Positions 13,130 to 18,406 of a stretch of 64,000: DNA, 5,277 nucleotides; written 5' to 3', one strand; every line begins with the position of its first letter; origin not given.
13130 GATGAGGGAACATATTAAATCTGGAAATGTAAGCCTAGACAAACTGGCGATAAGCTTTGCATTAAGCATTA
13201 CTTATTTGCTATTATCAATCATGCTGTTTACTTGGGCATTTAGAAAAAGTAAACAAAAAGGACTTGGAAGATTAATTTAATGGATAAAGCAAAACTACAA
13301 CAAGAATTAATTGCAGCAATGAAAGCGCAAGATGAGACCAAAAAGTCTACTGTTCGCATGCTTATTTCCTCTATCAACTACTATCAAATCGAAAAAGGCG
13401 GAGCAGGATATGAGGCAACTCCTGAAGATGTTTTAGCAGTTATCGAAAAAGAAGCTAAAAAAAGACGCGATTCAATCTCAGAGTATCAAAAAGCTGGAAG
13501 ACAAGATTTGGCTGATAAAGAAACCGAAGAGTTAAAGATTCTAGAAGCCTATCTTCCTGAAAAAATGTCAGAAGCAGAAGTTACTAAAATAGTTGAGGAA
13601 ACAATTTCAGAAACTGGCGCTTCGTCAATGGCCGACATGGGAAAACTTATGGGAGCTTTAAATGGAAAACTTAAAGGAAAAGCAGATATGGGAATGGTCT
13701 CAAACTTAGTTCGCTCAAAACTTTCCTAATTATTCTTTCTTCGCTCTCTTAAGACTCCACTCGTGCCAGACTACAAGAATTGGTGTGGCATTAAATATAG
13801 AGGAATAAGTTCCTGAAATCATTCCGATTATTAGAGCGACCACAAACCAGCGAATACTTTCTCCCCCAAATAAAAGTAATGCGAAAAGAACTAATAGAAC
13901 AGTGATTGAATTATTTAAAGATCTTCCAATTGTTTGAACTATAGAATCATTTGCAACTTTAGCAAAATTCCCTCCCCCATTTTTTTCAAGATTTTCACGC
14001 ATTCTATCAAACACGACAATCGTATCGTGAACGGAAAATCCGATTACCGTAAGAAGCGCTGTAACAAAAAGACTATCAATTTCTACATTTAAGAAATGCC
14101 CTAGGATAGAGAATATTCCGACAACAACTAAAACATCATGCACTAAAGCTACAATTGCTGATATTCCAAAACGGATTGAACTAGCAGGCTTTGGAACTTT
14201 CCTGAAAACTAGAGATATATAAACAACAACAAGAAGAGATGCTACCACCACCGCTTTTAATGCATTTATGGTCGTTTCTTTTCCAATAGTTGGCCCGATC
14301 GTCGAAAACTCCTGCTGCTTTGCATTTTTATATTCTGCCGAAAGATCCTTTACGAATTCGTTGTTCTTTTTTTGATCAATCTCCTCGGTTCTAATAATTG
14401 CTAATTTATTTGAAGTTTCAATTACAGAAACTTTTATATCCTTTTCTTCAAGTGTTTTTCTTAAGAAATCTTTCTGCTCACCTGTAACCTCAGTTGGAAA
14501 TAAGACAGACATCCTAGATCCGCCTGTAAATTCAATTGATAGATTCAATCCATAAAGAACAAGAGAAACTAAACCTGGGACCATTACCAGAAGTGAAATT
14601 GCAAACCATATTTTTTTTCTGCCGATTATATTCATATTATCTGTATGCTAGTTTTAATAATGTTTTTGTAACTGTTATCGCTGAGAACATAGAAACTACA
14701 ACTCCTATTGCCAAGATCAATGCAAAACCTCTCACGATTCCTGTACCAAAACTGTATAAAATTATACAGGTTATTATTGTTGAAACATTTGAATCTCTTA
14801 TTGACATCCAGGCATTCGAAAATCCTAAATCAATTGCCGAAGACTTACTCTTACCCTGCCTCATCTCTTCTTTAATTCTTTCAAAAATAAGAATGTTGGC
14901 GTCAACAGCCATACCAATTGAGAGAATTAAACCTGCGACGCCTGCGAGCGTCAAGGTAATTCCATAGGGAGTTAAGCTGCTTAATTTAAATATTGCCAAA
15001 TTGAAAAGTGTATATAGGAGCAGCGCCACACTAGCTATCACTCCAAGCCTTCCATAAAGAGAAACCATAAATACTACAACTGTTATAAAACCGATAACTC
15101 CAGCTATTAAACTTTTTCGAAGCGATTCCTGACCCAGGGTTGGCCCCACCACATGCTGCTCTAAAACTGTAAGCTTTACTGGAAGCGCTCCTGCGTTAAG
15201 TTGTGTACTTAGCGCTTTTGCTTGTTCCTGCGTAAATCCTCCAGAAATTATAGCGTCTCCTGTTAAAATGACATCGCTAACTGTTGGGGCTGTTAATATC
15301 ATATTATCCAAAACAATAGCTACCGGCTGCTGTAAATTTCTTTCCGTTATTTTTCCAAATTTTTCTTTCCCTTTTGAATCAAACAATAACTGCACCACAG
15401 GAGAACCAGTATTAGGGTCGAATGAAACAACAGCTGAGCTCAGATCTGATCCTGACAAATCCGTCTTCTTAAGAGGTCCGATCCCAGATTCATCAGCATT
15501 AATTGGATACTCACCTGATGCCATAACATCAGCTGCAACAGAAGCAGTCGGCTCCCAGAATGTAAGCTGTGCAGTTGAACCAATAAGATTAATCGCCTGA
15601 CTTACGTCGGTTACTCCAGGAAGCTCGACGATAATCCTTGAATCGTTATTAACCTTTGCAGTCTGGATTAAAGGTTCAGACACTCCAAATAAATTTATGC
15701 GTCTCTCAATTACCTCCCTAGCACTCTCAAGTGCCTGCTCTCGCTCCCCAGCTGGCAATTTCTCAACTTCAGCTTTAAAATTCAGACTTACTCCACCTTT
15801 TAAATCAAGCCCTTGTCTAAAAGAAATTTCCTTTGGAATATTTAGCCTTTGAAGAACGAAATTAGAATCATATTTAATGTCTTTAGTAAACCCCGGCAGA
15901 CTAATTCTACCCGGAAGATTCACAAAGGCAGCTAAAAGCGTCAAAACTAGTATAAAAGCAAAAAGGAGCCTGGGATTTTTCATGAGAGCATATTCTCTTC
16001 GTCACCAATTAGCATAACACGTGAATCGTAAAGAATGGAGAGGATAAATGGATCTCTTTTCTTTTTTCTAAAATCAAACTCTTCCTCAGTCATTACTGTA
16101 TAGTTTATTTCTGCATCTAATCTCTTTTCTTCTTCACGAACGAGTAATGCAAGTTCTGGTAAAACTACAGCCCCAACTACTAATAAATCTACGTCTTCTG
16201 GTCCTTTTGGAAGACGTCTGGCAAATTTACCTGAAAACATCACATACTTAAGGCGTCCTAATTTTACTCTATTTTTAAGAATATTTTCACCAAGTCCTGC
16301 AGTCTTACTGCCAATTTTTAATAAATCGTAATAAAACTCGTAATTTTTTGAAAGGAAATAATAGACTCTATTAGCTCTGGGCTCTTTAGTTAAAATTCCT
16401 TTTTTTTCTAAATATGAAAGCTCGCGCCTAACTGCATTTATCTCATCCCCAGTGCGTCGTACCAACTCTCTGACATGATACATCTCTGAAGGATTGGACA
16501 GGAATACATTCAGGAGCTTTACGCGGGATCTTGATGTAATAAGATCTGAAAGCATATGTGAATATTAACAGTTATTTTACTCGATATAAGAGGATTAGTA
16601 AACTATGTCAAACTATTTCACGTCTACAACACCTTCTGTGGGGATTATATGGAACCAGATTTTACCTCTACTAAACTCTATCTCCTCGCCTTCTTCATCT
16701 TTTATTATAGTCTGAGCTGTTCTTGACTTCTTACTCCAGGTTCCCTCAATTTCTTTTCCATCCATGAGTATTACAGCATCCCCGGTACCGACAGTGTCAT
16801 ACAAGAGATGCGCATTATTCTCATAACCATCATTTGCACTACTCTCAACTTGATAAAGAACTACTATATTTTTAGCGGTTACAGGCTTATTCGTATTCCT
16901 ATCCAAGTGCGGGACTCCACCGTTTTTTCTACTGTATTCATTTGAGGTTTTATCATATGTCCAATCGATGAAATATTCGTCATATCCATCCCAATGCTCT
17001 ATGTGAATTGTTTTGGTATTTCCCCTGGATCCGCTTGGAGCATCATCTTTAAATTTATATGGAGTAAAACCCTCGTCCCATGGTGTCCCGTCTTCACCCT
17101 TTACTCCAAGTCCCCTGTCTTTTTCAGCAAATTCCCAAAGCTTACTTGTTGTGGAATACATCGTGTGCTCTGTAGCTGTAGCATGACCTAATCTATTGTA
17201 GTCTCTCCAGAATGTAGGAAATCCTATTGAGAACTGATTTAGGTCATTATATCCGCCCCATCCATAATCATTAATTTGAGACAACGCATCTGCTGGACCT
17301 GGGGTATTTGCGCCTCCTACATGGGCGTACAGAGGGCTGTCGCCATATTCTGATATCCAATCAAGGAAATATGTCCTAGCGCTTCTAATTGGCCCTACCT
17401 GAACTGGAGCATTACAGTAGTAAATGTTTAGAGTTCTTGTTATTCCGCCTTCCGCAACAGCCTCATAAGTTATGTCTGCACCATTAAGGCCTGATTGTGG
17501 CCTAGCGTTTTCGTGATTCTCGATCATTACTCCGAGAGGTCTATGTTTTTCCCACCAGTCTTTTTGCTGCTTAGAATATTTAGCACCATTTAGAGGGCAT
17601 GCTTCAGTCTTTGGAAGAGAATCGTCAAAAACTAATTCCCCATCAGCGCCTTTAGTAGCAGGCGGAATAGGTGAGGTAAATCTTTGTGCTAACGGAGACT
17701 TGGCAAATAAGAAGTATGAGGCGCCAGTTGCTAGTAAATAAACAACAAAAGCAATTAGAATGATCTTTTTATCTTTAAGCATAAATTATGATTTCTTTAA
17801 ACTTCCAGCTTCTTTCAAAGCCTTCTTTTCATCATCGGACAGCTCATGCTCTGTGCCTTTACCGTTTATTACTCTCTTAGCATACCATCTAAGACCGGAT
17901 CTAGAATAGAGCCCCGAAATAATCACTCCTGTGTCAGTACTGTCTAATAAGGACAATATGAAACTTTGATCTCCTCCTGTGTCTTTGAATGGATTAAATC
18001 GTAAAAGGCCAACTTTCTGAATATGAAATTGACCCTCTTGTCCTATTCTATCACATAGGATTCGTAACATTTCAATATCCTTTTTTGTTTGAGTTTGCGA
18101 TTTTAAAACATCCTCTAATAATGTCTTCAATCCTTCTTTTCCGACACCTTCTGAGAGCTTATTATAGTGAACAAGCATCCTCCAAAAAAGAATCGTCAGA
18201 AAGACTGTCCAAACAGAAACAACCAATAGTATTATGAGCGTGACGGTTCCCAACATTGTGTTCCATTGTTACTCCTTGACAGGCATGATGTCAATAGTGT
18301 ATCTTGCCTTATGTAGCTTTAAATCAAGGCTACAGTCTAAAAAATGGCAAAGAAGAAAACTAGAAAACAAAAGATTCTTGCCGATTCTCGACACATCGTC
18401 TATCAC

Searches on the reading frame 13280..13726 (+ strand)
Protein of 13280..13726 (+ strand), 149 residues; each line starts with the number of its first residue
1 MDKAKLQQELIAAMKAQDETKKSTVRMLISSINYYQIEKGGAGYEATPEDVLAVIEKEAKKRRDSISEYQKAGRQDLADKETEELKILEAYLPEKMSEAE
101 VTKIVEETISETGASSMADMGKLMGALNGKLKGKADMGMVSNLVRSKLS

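Call 99: search_protein_families(library=pfam, proteins=[window:13280-13726:+], max_evalue=0.0001)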
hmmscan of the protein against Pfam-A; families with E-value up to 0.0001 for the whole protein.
window:13280-13726:+ (149 aa): 1 family
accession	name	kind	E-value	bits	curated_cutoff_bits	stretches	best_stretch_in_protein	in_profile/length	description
PF09424.15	YqeY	-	1.9e-50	171.1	27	1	3-148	1-143/143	Yqey-like protein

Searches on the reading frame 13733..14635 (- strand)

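Call 99: search_protein_families(library=pfam, proteins=[window:13733-14635:-], max_evalue=0.0001)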
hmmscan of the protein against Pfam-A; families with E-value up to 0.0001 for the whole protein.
window:13733-14635:- (301 aa): 1 family
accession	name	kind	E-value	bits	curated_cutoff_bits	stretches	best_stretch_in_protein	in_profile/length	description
PF02355.23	SecD_SecF_C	-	5.3e-56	189.5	20.5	1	99-292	6-188/189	Protein export membrane protein SecD/SecF, C-terminal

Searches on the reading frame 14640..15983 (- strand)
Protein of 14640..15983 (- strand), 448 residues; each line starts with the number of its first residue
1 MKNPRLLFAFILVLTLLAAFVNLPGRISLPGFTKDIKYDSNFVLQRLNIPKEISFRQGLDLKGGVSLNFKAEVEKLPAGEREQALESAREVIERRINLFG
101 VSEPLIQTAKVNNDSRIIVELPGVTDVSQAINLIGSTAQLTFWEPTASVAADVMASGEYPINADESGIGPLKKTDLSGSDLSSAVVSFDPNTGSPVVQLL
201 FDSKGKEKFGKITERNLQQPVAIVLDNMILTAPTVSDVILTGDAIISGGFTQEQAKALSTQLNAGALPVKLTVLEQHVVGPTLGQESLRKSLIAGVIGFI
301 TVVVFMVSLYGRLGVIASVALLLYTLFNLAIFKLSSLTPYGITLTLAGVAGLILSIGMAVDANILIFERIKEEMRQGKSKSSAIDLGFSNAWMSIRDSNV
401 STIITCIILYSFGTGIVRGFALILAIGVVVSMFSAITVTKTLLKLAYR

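Call 99: search_protein_families(library=pfam, proteins=[window:14640-15983:-], max_evalue=0.0001)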
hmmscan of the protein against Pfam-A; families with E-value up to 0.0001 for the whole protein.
window:14640-15983:- (448 aa): 4 families
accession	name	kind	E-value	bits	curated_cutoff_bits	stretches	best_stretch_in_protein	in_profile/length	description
PF22599.2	SecDF_P1_head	-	2.2e-28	98.9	27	1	173-269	18-114/114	SecDF, P1 head subdomain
PF21760.3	SecD_1st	-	2.2e-20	72.3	27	1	86-144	2-57/60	Protein translocase subunit SecDF, P1 domain, N-terminal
PF02355.23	SecD_SecF_C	-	9.6e-16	58.2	20.5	1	271-445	13-185/189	Protein export membrane protein SecD/SecF, C-terminal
PF03176.21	MMPL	-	9.3e-09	35.1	20.5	1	288-445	142-301/333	MMPL family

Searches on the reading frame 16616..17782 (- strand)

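Call 99: search_protein_families(library=pfam, proteins=[window:16616-17782:-], max_evalue=0.0001)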
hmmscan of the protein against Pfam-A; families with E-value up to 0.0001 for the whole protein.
window:16616-17782:- (389 aa): 2 families
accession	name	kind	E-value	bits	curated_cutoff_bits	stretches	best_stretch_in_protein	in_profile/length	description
PF11258.13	DUF3048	-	1.1e-33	116.9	25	1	78-222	12-145/148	Protein of unknown function (DUF3048) N-terminal domain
PF17479.7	DUF3048_C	-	3.8e-25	88.9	25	1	270-376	10-113/114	Protein of unknown function (DUF3048) C-terminal domain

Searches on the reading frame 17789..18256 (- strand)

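Call 99: search_protein_families(library=pfam, proteins=[window:17789-18256:-], max_evalue=0.0001)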
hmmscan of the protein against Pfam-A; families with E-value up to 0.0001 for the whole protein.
window:17789-18256:- (156 aa): 1 family
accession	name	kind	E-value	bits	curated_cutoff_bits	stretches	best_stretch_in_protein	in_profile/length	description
PF14584.11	DUF4446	-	1.1e-31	110.3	27.4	1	5-150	5-149/150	Protein of unknown function (DUF4446)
